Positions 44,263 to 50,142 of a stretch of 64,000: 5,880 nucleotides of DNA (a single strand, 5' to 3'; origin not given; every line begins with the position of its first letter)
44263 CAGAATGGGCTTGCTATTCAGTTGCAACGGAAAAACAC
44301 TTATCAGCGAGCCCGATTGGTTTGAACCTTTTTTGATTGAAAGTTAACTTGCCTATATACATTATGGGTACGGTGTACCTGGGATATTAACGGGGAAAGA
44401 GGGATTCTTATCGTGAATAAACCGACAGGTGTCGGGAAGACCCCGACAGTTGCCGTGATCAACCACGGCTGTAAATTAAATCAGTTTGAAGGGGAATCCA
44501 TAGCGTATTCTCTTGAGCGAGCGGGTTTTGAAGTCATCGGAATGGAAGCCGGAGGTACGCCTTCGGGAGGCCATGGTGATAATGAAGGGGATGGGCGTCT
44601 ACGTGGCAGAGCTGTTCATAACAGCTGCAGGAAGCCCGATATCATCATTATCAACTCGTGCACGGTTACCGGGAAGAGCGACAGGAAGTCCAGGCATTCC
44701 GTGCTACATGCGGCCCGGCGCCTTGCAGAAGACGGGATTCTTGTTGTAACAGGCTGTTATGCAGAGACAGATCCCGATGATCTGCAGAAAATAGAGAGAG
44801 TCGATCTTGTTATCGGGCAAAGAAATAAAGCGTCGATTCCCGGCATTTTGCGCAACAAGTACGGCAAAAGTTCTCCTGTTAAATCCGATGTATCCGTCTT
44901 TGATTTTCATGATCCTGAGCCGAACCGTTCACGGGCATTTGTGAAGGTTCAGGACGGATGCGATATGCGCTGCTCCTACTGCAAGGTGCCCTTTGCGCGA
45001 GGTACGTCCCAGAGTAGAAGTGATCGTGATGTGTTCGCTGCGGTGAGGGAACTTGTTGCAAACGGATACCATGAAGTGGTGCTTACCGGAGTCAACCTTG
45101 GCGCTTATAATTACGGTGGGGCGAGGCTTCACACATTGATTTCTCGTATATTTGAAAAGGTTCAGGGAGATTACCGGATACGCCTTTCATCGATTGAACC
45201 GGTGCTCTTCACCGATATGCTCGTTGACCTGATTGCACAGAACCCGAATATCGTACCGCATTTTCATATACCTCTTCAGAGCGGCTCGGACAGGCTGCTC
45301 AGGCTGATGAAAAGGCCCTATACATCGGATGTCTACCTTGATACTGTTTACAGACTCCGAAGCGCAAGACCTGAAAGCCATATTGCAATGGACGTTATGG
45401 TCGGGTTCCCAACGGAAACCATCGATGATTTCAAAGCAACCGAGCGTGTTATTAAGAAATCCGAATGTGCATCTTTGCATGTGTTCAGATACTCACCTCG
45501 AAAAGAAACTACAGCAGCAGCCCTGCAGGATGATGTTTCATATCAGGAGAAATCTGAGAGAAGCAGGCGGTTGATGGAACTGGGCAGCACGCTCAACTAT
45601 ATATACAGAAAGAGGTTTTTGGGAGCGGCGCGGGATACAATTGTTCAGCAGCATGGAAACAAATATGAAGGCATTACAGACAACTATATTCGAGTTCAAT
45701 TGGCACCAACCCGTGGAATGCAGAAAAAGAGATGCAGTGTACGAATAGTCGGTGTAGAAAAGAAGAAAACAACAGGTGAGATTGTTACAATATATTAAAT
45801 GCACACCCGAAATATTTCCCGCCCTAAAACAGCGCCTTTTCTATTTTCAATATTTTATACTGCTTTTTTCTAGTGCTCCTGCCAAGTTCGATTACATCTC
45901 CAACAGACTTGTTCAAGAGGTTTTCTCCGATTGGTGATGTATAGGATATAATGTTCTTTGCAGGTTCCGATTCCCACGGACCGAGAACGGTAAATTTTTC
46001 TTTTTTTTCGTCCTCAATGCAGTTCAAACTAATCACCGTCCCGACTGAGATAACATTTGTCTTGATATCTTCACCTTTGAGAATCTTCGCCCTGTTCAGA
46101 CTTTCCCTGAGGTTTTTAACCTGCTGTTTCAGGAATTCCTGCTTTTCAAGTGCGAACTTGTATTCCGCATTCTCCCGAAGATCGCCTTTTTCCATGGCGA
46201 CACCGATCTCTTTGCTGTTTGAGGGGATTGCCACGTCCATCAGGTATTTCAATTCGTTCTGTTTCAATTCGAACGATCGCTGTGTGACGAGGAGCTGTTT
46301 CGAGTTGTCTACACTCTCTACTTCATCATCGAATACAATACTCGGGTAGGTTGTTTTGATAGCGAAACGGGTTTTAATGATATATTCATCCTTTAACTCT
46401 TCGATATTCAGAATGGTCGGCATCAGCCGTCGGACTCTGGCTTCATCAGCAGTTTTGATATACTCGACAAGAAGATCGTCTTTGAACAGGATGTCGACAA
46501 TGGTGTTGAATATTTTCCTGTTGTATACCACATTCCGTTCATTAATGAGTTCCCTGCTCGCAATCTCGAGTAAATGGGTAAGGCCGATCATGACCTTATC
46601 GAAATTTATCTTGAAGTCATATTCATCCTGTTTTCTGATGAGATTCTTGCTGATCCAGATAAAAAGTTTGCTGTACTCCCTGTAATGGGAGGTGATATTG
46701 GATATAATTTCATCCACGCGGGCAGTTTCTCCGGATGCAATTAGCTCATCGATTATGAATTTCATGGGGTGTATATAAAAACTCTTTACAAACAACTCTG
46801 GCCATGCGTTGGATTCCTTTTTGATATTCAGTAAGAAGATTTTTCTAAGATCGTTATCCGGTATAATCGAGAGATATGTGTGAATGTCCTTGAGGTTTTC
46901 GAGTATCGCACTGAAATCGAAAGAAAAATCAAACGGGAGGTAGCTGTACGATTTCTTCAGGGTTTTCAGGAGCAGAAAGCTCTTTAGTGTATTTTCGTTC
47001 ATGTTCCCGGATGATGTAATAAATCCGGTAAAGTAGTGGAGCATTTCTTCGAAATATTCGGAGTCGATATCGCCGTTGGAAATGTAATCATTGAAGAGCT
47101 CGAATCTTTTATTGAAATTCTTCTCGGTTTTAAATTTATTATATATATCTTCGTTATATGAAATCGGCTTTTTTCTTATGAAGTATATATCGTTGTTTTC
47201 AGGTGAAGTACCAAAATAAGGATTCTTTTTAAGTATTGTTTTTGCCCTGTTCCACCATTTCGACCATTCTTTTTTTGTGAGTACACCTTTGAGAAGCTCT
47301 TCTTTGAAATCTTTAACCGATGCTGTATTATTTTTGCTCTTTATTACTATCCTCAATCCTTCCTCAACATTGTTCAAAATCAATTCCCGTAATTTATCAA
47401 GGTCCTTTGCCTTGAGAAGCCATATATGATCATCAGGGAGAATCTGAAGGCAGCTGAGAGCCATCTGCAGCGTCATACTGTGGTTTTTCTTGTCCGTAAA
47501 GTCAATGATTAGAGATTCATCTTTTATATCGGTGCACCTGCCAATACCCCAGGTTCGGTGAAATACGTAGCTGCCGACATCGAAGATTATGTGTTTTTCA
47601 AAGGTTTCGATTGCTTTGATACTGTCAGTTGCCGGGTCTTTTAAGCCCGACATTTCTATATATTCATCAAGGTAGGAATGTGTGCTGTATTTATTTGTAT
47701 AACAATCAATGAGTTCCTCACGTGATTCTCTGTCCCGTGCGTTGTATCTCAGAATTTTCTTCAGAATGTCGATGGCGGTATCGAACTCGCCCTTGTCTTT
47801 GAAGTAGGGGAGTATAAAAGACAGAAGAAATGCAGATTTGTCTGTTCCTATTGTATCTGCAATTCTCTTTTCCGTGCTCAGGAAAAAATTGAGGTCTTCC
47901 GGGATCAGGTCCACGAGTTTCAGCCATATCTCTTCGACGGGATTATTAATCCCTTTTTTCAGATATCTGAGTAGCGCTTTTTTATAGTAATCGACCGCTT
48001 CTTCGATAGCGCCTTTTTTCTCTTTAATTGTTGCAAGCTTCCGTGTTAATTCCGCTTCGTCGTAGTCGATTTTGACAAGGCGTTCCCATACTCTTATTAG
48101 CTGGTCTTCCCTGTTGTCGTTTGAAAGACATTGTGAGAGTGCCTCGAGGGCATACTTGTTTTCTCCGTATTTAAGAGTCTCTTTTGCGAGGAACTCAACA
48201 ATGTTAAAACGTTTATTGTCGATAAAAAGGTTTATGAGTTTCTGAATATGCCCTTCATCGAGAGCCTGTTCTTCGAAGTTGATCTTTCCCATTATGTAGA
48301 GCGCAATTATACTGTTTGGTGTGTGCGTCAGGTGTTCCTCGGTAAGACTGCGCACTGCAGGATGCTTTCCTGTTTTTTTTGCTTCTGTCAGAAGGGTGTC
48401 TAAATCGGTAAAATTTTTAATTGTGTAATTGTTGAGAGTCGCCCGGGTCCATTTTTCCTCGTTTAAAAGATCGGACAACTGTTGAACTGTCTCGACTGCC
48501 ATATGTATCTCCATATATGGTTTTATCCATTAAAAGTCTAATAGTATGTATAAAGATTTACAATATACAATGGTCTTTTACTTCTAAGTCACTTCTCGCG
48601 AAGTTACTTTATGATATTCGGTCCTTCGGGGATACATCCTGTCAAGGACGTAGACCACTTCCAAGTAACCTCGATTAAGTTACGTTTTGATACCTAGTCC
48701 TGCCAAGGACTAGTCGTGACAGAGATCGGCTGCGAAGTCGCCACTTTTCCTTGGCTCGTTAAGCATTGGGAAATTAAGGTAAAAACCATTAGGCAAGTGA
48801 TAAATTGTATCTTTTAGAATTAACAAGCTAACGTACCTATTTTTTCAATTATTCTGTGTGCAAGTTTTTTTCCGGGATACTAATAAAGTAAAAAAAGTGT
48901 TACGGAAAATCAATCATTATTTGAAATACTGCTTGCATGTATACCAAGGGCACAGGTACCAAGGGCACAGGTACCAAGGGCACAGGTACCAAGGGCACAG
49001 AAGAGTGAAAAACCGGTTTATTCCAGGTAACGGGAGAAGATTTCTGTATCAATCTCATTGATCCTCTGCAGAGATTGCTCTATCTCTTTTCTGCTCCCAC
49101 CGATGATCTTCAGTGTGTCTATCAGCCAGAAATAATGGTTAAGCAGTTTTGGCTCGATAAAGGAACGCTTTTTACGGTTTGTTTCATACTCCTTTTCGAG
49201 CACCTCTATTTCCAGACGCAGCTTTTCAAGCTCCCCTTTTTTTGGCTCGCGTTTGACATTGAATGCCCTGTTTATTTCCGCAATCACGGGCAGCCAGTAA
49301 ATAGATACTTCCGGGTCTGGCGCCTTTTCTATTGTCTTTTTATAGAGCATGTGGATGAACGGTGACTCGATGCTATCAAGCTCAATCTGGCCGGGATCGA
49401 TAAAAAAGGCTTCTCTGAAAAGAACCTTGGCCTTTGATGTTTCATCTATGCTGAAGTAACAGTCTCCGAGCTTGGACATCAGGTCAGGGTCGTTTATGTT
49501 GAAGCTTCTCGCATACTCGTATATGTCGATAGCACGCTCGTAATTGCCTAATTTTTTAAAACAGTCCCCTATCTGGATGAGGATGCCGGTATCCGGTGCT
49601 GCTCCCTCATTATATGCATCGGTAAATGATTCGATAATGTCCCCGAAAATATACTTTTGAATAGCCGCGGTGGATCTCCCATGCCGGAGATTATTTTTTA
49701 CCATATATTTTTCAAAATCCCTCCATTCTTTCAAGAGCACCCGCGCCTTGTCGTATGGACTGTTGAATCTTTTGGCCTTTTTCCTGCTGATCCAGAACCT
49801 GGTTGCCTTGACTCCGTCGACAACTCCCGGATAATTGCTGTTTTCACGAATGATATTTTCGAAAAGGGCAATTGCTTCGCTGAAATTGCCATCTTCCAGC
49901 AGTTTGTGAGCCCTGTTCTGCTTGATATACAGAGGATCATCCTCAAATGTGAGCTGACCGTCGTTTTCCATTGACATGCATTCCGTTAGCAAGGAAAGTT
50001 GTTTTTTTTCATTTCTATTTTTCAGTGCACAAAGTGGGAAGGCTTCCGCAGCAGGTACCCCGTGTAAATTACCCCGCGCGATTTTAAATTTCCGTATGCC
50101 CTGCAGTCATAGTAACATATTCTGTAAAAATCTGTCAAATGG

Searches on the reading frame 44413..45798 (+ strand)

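Call 56: search_protein_families(library=pfam, proteins=[window:44413-45798:+], max_evalue=0.001)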
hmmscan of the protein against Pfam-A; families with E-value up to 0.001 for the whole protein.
window:44413-45798:+ (461 aa): 2 families
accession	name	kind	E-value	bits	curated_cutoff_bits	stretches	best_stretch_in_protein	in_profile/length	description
PF04055.27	Radical_SAM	-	1.7e-24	87.3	29.5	1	178-344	2-163/166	Radical SAM superfamily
PF00919.26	UPF0004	-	1.4e-17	64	27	1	66-135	28-98/98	Uncharacterized protein family UPF0004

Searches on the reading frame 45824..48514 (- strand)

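Call 56: search_protein_families(library=pfam, proteins=[window:45824-48514:-], max_evalue=0.001)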
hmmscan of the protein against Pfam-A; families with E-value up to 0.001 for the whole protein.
window:45824-48514:- (896 aa): 2 families
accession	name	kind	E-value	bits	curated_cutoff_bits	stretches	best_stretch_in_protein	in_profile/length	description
PF01272.25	GreA_GreB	-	4.4e-19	68.7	26.9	1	819-892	3-76/77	Transcription elongation factor, GreA/GreB, C-term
PF03449.20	GreA_GreB_N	-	1.9e-17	63.7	24.5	1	742-811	2-71/71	Transcription elongation factor, N-terminal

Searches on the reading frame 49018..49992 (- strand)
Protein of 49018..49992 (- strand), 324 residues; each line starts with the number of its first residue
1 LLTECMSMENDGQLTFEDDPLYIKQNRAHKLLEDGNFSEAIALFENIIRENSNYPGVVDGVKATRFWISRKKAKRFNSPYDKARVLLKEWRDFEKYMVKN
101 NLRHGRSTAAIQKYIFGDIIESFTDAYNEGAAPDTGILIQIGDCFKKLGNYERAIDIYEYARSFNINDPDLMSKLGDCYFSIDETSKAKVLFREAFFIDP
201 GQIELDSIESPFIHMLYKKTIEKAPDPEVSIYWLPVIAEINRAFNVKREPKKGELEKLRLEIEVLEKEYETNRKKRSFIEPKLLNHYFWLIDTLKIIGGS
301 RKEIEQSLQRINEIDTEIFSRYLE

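Call 56: search_protein_families(library=pfam, proteins=[window:49018-49992:-], max_evalue=0.001)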
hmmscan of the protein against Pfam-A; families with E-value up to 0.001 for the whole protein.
window:49018-49992:- (324 aa): 9 families
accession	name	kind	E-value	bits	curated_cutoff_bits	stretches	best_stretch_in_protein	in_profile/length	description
PF07719.23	TPR_2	-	1.5e-10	40.8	27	0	138-165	4-31/34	Tetratricopeptide repeat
PF00515.34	TPR_1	-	3.1e-10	39.9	27.8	0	138-161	4-27/34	Tetratricopeptide repeat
PF14559.12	TPR_19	-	7.9e-09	36.2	25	0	149-203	5-59/68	Tetratricopeptide repeat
PF13181.12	TPR_8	-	7.2e-07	29.3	25.7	0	137-159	3-25/34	Tetratricopeptide repeat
PF13174.12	TPR_6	-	9.1e-07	29.6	26.3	0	140-159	5-24/33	Tetratricopeptide repeat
PF13428.12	TPR_14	-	4.3e-05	24.2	23.5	0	138-176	4-42/44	Tetratricopeptide repeat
PF13424.12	TPR_12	-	8.4e-05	23.1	30.1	0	138-195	6-71/77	Tetratricopeptide repeat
PF13176.12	TPR_7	-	0.00012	22.3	27.9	0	138-159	2-23/36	Tetratricopeptide repeat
PF13414.12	TPR_11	-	0.00062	19.8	26.8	0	142-180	1-39/42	TPR repeat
